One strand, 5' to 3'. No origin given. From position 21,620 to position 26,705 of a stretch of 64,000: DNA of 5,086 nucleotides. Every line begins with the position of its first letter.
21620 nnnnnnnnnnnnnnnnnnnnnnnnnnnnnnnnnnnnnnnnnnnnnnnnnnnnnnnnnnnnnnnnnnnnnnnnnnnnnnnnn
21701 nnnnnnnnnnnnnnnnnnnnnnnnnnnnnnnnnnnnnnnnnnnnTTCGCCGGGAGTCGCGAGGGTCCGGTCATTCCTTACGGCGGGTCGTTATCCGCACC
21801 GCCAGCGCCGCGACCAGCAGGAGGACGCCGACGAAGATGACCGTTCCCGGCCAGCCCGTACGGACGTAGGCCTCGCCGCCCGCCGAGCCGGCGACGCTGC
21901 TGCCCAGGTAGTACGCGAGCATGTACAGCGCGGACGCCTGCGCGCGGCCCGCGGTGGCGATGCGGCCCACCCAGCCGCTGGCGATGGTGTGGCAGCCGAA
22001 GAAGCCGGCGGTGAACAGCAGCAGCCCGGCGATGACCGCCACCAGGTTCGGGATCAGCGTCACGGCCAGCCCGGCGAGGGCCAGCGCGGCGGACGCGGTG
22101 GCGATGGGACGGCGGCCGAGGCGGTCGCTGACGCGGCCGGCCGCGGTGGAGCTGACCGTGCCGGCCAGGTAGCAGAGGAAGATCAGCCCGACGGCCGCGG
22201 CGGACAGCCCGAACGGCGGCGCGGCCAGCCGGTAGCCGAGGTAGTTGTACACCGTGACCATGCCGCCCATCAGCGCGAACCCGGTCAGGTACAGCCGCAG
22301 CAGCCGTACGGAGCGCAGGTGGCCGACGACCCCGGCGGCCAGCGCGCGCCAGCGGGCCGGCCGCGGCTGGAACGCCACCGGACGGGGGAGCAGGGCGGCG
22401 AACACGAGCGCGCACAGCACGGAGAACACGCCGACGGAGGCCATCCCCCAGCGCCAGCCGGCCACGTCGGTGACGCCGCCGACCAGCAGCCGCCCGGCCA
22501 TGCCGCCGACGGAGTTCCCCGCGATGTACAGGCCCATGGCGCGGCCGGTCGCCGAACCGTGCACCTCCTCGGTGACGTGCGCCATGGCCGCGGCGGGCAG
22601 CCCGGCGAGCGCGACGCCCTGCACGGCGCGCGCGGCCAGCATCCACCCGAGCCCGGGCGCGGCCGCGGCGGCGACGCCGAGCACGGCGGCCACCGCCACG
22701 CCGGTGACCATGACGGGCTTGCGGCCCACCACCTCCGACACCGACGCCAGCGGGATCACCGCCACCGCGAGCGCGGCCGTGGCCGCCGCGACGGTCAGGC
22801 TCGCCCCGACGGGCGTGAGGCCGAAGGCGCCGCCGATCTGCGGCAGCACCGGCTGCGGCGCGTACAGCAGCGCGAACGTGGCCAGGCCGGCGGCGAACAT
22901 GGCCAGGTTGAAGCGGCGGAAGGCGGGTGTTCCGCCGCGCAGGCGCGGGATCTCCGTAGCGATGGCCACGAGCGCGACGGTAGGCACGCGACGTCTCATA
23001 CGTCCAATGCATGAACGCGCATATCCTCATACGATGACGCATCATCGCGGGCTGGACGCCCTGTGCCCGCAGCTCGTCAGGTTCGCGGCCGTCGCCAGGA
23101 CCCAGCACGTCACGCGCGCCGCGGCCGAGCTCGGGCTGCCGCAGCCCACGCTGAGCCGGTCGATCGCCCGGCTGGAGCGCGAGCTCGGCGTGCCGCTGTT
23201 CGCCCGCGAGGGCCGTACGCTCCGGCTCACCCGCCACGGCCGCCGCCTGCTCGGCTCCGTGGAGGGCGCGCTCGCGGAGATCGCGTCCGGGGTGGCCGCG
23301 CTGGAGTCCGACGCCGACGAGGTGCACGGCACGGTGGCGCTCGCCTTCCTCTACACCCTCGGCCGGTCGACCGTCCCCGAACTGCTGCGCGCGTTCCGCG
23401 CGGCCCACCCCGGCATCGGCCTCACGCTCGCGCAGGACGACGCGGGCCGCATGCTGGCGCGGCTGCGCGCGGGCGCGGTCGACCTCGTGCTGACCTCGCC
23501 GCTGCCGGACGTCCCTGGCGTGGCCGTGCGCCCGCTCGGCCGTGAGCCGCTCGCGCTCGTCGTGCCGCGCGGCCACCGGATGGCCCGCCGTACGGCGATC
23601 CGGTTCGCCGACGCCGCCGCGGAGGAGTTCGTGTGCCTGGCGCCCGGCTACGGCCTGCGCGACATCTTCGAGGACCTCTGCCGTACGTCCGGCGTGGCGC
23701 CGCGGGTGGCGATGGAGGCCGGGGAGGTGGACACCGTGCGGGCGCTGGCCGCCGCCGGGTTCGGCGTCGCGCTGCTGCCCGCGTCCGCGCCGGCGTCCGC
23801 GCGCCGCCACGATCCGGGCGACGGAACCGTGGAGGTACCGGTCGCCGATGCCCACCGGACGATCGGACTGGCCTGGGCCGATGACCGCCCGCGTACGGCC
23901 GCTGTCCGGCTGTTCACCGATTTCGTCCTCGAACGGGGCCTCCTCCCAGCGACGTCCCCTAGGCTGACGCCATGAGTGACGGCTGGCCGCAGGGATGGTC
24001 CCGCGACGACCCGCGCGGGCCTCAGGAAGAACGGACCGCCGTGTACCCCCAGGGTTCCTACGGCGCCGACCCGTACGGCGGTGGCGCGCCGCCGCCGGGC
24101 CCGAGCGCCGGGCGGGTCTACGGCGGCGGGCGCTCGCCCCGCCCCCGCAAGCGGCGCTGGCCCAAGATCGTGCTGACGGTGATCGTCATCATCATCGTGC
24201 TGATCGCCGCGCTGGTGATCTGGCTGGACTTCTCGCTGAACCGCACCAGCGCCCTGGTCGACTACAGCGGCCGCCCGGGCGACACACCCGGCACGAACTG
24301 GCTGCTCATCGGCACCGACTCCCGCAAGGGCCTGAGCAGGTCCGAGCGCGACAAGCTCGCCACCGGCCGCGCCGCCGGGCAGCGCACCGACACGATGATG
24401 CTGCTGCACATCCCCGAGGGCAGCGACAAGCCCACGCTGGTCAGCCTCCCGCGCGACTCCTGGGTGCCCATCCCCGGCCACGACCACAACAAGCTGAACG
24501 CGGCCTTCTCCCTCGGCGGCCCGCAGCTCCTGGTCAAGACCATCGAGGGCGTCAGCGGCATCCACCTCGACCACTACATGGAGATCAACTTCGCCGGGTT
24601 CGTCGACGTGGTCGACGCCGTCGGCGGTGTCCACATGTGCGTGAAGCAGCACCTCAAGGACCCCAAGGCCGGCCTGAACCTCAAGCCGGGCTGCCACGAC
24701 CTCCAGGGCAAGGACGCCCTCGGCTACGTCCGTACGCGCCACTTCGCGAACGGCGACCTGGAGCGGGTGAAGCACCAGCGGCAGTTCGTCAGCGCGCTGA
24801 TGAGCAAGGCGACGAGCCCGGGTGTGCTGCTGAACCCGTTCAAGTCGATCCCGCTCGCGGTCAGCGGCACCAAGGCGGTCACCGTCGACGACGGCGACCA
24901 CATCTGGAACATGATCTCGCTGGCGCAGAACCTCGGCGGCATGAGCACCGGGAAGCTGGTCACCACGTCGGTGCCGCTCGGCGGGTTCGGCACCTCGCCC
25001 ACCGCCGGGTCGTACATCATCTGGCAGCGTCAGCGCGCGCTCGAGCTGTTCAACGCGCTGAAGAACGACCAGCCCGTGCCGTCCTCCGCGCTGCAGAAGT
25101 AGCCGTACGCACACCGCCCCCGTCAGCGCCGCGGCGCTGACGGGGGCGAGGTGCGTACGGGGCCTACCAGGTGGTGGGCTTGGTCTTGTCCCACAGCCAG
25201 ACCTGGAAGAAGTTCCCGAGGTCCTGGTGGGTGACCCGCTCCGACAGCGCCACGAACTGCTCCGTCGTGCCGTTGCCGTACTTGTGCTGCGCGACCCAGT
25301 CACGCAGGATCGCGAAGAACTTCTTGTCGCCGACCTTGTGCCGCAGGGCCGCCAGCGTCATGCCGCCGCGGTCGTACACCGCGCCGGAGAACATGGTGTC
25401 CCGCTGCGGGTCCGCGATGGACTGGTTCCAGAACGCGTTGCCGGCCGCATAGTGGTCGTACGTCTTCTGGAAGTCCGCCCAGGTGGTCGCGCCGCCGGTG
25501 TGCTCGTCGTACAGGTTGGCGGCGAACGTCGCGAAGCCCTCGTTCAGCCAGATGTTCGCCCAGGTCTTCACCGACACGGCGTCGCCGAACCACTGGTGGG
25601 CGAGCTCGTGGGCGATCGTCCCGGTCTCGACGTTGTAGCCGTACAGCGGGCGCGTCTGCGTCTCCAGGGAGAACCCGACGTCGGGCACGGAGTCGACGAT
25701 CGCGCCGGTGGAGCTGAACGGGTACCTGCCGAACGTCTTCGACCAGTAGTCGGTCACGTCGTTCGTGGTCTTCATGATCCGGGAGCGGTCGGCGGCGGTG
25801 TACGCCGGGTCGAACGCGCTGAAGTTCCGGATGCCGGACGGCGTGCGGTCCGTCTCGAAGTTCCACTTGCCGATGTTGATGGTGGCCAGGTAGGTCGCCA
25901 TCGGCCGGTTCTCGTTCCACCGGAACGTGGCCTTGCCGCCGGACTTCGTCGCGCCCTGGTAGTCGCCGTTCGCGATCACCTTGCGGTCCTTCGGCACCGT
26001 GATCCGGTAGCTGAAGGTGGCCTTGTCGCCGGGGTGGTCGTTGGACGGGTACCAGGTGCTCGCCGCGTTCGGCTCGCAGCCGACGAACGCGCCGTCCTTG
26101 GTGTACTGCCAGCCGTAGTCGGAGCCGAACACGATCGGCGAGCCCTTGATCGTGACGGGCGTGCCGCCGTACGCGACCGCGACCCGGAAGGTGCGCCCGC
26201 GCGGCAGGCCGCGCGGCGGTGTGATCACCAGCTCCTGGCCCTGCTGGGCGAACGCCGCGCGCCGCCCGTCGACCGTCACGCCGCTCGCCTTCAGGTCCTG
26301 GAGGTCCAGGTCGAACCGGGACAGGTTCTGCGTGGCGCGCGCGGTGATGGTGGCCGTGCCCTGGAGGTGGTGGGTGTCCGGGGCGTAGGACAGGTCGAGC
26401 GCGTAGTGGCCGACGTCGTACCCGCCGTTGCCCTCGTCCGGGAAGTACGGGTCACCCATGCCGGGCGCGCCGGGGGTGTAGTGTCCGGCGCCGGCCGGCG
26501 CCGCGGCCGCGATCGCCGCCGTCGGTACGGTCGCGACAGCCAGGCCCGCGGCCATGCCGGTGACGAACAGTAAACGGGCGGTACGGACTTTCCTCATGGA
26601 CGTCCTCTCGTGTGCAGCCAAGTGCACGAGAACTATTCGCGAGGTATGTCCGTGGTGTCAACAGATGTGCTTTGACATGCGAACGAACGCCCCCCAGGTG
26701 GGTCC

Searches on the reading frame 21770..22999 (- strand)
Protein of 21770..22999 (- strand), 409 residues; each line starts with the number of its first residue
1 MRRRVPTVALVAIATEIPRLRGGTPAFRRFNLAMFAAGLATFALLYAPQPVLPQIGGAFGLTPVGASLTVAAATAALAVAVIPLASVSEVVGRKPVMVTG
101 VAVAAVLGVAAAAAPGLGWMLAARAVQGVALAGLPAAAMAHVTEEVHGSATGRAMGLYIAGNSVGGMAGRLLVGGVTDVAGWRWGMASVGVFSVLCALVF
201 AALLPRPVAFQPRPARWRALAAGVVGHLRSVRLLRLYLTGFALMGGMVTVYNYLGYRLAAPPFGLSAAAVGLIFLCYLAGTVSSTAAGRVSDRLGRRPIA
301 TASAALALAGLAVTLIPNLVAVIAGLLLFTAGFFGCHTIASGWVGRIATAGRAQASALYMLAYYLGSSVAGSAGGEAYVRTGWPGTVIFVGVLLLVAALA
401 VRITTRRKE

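Call 20: search_protein_families(library=pfam, proteins=[window:21770-22999:-], max_evalue=0.001)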
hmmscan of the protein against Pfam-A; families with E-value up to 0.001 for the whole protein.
window:21770-22999:- (409 aa): 1 family
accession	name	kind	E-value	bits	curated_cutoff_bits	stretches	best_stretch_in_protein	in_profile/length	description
PF07690.21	MFS_1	-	7.6e-41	140.6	33.4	2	35-252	2-223/347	Major Facilitator Superfamily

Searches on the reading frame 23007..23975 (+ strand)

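Call 12: search_protein_families(library=pfam, proteins=[window:23007-23975:+], max_evalue=0.001)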
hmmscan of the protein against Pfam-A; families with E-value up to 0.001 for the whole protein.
window:23007-23975:+ (322 aa): 2 families
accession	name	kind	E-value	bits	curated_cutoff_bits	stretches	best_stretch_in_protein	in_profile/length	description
PF03466.25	LysR_substrate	-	1.5e-49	168.6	28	1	104-310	2-207/209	LysR substrate binding domain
PF00126.33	HTH_1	-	4.2e-21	75.1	26.6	1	22-79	3-60/60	Bacterial regulatory helix-turn-helix protein, lysR family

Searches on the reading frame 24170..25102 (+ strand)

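Call 12: search_protein_families(library=pfam, proteins=[window:24170-25102:+], max_evalue=0.001)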
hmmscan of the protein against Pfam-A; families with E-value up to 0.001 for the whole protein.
window:24170-25102:+ (310 aa): 1 family
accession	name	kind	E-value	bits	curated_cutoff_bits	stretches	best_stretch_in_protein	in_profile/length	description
PF03816.19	LytR_cpsA_psr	-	6.8e-48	163.1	24.6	1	72-215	1-149/150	LytR_cpsA_psr family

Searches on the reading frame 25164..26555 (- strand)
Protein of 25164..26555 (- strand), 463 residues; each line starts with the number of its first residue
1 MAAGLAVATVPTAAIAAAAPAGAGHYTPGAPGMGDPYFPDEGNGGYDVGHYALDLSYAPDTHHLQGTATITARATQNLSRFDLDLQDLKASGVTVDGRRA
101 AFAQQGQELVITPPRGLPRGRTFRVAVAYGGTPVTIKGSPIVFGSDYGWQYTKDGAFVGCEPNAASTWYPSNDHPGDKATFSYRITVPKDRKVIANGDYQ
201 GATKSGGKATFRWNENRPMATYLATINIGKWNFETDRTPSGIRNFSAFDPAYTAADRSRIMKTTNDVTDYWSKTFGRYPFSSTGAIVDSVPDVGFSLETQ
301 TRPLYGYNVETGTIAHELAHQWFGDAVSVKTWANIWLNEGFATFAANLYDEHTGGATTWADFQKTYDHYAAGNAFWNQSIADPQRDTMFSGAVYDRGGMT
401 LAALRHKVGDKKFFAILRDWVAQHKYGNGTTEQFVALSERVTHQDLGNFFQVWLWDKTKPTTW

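Call 12: search_protein_families(library=pfam, proteins=[window:25164-26555:-], max_evalue=0.001)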
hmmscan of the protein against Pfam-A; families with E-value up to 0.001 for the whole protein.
window:25164-26555:- (463 aa): 2 families
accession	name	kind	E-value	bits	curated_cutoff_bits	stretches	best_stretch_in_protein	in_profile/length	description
PF01433.26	Peptidase_M1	-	5.8e-28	98.4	27.7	1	312-453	69-218/218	Peptidase family M1 domain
PF17900.6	Peptidase_M1_N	-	4.2e-17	63.3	25.8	1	50-223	4-186/186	Peptidase M1 N-terminal domain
